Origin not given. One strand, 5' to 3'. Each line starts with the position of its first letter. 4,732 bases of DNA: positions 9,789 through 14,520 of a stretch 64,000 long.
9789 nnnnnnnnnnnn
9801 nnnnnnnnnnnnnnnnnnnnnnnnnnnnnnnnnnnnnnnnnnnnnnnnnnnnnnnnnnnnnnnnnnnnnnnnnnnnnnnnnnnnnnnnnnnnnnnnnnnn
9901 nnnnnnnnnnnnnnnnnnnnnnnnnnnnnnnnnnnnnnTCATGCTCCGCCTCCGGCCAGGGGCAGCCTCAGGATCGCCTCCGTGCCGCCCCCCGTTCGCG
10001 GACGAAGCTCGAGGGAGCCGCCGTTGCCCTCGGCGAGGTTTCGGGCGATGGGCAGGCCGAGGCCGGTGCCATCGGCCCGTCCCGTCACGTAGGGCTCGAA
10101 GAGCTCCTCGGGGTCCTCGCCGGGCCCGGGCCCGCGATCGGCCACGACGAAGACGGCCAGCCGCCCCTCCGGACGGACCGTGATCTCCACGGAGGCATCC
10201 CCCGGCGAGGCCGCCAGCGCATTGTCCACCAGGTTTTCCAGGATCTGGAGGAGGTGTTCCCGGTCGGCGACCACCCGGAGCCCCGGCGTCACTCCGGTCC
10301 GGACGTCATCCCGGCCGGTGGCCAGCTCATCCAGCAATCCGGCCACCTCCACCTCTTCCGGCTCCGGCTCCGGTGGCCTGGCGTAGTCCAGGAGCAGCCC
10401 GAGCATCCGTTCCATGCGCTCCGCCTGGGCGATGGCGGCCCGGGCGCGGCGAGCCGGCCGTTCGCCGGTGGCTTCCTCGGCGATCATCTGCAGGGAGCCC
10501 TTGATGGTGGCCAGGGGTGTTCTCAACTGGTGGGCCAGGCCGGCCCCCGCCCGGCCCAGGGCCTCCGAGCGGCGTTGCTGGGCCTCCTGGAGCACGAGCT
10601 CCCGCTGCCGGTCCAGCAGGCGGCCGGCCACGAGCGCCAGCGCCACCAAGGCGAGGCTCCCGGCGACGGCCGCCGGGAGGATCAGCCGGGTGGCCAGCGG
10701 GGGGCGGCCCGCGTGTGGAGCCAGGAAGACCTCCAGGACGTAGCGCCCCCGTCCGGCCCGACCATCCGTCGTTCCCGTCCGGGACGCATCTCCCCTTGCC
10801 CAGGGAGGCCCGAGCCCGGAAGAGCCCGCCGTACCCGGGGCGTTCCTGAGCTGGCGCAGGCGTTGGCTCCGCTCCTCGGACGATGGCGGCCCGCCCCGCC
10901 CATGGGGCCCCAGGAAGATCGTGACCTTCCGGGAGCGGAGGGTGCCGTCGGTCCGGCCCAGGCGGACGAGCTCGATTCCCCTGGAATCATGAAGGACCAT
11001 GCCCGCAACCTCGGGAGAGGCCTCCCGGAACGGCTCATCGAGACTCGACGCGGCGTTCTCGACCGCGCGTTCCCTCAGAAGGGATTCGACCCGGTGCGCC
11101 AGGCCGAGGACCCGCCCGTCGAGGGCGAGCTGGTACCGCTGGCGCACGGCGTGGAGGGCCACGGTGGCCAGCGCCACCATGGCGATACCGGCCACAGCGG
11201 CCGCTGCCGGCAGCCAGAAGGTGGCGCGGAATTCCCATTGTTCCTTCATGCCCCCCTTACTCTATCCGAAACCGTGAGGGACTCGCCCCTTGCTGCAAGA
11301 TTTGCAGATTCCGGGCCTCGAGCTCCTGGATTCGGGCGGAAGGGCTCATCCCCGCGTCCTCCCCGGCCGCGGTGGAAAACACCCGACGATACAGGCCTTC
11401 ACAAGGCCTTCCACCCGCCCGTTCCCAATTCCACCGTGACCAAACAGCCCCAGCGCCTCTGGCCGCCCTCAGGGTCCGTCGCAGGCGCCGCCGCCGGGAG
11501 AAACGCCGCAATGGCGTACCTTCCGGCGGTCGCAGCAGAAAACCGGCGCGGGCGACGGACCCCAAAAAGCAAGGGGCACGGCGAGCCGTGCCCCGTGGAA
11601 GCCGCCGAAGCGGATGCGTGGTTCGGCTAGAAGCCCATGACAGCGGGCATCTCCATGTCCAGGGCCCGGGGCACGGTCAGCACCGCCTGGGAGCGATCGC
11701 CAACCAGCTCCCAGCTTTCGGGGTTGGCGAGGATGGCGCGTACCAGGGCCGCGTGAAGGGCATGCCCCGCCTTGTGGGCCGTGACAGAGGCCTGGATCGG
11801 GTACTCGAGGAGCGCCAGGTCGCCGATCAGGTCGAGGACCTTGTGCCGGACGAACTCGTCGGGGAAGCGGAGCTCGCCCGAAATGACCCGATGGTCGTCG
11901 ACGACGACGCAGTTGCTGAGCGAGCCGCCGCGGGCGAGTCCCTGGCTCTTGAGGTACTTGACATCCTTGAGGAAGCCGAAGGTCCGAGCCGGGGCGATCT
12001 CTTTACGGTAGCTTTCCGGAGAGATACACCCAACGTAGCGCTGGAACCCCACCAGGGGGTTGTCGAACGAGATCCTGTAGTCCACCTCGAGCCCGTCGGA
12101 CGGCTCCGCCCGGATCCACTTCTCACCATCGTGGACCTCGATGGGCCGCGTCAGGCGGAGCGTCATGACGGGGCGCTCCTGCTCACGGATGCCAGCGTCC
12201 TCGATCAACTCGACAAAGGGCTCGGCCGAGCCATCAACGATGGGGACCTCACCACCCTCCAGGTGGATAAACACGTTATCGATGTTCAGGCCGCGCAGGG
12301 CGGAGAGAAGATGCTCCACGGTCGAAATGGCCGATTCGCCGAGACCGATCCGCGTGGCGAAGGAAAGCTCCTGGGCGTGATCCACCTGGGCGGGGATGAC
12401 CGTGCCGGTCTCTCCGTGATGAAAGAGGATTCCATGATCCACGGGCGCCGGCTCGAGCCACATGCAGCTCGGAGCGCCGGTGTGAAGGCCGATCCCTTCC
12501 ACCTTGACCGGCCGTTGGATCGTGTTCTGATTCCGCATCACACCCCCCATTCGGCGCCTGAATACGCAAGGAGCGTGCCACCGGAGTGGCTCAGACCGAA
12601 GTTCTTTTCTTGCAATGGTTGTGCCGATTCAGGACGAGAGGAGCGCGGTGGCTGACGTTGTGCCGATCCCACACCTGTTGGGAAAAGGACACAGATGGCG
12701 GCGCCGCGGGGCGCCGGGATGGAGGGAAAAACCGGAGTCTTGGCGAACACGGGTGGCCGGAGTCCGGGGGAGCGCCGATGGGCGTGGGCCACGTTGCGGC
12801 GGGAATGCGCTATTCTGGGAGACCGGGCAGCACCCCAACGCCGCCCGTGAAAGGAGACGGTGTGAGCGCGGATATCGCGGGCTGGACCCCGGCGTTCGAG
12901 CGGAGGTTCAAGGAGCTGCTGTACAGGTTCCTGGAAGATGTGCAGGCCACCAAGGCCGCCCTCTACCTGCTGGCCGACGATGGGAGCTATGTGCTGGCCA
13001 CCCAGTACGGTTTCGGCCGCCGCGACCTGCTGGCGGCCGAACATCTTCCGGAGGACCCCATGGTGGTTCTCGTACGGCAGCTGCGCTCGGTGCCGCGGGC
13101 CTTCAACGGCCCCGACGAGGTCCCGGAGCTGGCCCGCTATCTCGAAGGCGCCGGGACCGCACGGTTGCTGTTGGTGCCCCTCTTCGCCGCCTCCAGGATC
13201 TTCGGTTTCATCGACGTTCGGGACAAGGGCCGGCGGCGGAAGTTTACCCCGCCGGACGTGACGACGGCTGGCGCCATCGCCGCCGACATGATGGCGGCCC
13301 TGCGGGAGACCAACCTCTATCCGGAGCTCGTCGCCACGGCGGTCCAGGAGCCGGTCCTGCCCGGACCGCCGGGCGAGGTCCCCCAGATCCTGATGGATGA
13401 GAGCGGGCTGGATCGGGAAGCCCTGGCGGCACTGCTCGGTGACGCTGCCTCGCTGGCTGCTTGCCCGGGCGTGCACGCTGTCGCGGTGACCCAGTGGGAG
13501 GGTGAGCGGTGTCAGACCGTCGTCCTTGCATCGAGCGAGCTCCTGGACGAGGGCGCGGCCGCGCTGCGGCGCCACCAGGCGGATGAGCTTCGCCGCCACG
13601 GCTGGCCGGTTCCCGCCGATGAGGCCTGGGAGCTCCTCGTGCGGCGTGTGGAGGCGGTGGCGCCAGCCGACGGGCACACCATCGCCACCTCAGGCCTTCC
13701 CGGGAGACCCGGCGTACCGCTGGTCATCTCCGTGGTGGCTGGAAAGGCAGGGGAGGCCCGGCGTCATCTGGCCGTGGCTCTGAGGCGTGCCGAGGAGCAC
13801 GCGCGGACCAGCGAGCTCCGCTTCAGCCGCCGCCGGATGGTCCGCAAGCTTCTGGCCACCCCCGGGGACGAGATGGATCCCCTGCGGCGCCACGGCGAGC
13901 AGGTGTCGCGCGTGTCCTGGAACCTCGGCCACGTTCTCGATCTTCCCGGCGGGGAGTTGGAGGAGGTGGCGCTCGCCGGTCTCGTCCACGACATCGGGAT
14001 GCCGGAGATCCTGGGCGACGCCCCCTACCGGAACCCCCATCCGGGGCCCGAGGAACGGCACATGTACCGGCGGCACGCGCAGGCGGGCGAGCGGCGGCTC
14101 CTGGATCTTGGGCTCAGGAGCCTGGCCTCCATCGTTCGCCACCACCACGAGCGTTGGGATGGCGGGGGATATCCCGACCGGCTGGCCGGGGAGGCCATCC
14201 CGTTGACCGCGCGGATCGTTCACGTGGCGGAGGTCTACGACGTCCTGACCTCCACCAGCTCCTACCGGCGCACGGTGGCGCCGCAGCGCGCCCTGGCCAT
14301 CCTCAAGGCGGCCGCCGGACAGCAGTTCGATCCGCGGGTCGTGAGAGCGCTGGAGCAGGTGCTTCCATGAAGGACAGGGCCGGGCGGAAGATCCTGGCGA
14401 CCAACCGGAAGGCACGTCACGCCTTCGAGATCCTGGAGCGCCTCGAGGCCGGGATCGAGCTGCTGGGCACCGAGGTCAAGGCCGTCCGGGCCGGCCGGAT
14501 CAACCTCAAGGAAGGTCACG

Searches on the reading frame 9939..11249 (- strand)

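Call 24: search_protein_families(library=pfam, proteins=[window:9939-11249:-], max_evalue=0.00001)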
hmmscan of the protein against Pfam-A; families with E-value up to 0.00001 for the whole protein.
window:9939-11249:- (436 aa): 2 families
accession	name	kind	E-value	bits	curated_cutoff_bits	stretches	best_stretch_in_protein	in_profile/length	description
PF02518.31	HATPase_c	-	8.2e-20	71.8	26.4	1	329-432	2-110/111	Histidine kinase-, DNA gyrase B-, and HSP90-like ATPase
PF00512.31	HisKA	-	1.8e-12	47.6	26.9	1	235-292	6-63/66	His Kinase A (phospho-acceptor) domain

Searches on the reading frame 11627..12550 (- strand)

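Call 24: search_protein_families(library=pfam, proteins=[window:11627-12550:-], max_evalue=0.00001)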
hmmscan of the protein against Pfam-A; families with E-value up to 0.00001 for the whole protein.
window:11627-12550:- (307 aa): 1 family
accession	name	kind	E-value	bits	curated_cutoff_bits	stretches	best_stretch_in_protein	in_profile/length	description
PF03331.19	LpxC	-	4.2e-101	338.4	27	1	8-274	1-267/268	UDP-3-O-acyl N-acetylglycosamine deacetylase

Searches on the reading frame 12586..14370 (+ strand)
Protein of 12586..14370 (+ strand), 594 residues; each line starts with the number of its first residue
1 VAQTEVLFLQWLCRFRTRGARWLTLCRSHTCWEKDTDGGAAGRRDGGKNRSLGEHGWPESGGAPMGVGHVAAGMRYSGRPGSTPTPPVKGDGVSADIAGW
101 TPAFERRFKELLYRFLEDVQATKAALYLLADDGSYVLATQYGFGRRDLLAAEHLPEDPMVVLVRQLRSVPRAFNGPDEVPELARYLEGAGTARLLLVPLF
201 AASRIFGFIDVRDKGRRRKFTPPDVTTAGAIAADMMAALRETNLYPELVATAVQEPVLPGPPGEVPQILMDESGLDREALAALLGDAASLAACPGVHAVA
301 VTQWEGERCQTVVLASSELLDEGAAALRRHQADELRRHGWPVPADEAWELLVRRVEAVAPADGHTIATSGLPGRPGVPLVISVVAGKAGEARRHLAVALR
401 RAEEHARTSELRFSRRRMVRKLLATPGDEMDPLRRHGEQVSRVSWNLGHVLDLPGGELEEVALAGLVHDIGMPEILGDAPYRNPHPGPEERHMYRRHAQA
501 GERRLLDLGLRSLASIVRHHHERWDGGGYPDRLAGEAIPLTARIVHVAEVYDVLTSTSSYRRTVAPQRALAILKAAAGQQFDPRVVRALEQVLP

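Call 24: search_protein_families(library=pfam, proteins=[window:12586-14370:+], max_evalue=0.00001)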
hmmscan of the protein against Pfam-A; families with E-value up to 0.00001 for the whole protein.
window:12586-14370:+ (594 aa): 2 families
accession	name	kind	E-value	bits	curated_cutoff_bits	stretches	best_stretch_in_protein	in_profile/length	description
PF13487.12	HD_5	-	1.2e-30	107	27.2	1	431-585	12-170/170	HD domain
PF01966.28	HD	-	1.5e-11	45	22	1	455-552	20-114/116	HD domain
